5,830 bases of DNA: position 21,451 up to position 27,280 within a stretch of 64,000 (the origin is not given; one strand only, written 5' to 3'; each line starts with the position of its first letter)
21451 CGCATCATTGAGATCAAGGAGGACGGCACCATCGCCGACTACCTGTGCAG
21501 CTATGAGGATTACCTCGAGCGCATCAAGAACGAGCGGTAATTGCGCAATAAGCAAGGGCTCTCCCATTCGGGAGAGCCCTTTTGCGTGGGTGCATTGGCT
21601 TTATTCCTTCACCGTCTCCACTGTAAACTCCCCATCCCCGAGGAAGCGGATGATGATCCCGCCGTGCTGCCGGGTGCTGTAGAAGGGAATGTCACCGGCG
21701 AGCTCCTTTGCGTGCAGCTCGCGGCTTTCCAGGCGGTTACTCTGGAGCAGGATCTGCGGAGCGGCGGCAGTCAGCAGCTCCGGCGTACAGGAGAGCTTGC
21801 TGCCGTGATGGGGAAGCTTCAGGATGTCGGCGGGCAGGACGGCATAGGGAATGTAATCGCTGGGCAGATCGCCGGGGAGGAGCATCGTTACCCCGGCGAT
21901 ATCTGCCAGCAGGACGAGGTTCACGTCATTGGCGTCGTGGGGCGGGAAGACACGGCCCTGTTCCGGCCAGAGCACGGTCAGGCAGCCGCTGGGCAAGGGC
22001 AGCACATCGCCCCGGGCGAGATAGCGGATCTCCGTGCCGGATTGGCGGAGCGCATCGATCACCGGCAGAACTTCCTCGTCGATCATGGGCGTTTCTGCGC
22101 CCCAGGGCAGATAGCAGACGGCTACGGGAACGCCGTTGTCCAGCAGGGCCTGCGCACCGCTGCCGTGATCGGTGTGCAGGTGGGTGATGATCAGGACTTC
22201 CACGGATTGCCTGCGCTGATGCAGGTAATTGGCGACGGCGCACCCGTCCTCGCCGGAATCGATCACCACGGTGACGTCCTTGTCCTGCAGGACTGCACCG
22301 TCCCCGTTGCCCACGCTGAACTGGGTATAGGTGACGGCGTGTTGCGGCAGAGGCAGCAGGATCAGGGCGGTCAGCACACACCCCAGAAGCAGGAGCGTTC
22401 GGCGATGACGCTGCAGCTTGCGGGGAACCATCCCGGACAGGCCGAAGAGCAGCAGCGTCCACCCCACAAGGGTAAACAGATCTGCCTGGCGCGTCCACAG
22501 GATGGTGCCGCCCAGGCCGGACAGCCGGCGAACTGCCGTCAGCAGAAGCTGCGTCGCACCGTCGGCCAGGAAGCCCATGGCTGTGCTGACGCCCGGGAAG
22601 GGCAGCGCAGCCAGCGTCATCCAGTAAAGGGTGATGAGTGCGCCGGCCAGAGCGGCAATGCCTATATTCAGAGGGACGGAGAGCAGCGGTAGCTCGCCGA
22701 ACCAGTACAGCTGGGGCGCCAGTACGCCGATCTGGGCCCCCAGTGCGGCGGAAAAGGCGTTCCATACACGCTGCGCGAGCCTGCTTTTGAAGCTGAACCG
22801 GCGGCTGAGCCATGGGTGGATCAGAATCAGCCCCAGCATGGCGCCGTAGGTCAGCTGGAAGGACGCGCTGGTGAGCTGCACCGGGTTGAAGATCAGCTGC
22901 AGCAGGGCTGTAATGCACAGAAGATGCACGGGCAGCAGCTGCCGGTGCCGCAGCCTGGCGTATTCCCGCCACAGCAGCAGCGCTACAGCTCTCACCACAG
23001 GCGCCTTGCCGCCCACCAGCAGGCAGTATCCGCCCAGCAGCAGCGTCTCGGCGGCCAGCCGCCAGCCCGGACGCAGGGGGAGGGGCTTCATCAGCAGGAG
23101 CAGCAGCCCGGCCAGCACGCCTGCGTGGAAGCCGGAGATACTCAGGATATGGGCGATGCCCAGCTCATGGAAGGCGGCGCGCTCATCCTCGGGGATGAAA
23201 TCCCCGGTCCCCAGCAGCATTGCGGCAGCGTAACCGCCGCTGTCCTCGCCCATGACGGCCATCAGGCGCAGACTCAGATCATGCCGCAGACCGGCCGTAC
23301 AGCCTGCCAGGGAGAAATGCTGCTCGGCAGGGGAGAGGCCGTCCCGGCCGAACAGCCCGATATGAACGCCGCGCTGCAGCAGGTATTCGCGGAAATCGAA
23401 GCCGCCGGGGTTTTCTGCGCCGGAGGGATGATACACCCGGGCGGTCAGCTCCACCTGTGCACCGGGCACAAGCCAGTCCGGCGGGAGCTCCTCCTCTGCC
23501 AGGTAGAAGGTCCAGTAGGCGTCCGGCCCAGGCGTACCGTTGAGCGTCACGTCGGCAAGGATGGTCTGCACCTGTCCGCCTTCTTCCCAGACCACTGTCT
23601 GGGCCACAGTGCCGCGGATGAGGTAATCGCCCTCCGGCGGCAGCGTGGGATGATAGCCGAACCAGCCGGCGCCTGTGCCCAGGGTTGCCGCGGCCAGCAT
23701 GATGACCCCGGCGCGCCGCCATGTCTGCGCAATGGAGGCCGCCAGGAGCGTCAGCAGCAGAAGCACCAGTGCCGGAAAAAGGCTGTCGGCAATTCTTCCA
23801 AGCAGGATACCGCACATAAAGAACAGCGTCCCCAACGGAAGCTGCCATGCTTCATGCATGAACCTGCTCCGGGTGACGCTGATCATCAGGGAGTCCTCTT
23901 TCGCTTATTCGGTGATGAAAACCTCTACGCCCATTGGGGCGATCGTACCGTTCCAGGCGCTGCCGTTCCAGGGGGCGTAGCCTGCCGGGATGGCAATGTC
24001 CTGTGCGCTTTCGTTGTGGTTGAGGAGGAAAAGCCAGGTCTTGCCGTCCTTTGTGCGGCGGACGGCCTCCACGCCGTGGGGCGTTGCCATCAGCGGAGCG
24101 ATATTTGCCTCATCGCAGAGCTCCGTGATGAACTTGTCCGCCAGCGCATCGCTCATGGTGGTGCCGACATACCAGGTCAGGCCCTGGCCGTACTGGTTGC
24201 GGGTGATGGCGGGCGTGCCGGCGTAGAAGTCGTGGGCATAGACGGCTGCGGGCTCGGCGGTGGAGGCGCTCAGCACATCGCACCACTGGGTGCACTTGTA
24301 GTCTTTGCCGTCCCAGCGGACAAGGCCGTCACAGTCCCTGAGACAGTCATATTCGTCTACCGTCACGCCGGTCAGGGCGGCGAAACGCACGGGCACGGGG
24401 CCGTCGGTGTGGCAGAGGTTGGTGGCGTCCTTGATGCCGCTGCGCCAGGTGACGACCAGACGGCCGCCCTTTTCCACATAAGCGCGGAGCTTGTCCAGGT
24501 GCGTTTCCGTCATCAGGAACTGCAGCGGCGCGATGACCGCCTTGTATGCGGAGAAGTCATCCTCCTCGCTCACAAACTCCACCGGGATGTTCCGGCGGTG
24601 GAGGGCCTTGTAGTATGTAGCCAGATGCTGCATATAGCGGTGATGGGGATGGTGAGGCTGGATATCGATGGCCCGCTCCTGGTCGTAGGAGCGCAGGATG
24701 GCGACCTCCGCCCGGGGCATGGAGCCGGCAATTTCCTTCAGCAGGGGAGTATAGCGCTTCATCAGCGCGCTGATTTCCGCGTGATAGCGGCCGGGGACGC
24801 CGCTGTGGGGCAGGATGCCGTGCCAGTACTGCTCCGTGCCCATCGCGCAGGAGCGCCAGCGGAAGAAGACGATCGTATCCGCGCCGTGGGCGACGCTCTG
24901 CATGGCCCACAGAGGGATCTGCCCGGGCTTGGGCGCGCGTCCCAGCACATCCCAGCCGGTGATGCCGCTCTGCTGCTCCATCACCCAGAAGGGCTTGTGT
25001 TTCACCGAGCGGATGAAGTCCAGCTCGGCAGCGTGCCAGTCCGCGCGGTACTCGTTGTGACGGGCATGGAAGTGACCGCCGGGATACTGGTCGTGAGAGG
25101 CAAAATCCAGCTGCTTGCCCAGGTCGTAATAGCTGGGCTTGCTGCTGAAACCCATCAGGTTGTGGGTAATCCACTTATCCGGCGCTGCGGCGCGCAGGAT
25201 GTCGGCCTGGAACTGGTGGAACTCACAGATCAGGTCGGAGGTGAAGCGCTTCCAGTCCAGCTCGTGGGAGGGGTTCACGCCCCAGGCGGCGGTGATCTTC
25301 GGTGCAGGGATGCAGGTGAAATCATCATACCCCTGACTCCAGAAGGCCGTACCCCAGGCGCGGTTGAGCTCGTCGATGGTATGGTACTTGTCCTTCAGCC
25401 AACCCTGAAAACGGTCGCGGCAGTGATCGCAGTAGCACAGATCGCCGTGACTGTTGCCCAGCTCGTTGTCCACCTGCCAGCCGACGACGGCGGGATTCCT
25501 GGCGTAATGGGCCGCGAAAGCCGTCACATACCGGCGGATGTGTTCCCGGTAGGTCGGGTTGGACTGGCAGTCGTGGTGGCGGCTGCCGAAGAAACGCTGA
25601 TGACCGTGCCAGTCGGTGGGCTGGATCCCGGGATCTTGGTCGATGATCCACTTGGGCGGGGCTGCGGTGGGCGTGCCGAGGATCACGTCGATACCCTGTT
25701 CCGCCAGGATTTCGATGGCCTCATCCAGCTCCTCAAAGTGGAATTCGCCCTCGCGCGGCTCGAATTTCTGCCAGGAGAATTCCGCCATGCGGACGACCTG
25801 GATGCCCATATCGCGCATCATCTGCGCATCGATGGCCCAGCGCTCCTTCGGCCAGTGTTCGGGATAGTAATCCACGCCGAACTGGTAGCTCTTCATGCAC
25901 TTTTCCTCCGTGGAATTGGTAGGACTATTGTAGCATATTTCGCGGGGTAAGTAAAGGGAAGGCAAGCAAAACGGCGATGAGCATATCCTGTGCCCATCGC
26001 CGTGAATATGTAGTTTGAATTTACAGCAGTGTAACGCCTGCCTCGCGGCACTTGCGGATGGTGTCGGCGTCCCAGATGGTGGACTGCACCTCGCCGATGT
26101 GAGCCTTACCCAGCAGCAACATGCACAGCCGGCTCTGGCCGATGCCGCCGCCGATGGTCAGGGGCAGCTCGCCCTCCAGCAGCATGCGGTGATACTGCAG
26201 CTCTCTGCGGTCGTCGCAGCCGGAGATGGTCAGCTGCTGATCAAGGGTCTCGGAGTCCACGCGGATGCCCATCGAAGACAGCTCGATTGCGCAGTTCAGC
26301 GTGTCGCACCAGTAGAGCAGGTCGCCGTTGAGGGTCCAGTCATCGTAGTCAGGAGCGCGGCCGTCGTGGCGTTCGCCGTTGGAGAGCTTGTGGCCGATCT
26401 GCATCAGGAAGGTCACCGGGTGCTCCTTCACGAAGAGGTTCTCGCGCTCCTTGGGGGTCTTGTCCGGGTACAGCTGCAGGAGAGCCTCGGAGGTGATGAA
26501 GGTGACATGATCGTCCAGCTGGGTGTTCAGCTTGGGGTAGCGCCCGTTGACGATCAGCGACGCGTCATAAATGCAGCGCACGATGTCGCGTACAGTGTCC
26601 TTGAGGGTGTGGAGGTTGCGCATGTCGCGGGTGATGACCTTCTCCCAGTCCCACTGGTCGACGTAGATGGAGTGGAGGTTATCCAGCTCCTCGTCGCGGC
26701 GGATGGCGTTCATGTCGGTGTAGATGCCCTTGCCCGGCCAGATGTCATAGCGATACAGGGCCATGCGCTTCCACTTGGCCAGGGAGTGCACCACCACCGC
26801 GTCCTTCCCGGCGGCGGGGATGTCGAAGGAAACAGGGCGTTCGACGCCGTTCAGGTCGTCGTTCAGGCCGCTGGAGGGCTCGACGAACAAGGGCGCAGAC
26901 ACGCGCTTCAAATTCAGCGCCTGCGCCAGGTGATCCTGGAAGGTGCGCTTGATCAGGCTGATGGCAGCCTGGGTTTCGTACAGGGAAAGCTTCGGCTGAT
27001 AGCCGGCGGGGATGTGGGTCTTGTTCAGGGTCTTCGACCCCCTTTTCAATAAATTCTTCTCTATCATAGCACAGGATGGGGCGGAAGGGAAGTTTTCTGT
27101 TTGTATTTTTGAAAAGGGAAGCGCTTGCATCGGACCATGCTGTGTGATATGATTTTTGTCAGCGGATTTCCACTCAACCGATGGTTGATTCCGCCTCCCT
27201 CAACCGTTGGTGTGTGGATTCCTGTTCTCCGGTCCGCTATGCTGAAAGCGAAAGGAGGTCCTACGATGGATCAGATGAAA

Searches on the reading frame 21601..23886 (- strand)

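Call 49: search_protein_families(library=pfam, proteins=[window:21601-23886:-], max_evalue=0.00001)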
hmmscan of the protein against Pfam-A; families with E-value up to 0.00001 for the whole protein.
window:21601-23886:- (761 aa): 3 families
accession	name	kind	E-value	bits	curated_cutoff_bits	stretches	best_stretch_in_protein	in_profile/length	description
PF03772.21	Competence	-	1.2e-44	153.2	23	1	223-482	1-262/270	Competence protein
PF13567.11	DUF4131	-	3.3e-17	63.1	31.6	1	39-182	10-161/165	Domain of unknown function (DUF4131)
PF00753.33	Lactamase_B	-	6e-10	39.8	22.7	1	532-710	10-187/196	Metallo-beta-lactamase superfamily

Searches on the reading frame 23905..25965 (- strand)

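Call 49: search_protein_families(library=pfam, proteins=[window:23905-25965:-], max_evalue=0.00001)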
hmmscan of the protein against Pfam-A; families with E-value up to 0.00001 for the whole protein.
window:23905-25965:- (686 aa): 2 families
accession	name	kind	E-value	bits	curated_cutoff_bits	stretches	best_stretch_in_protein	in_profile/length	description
PF02449.21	Glyco_hydro_42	-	8.1e-132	440.5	21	1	32-403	1-371/376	Beta-galactosidase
PF08532.16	Glyco_hydro_42M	-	3.3e-59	200.3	25.8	1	419-622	1-206/207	Beta-galactosidase trimerisation domain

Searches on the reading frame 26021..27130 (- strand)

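Call 49: search_protein_families(library=pfam, proteins=[window:26021-27130:-], max_evalue=0.00001)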
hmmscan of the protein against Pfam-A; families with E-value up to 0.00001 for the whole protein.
window:26021-27130:- (369 aa): 1 family
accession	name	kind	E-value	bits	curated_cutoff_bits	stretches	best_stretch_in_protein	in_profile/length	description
PF03590.20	AsnA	-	3.5e-102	341.4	27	1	54-279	1-227/228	Aspartate-ammonia ligase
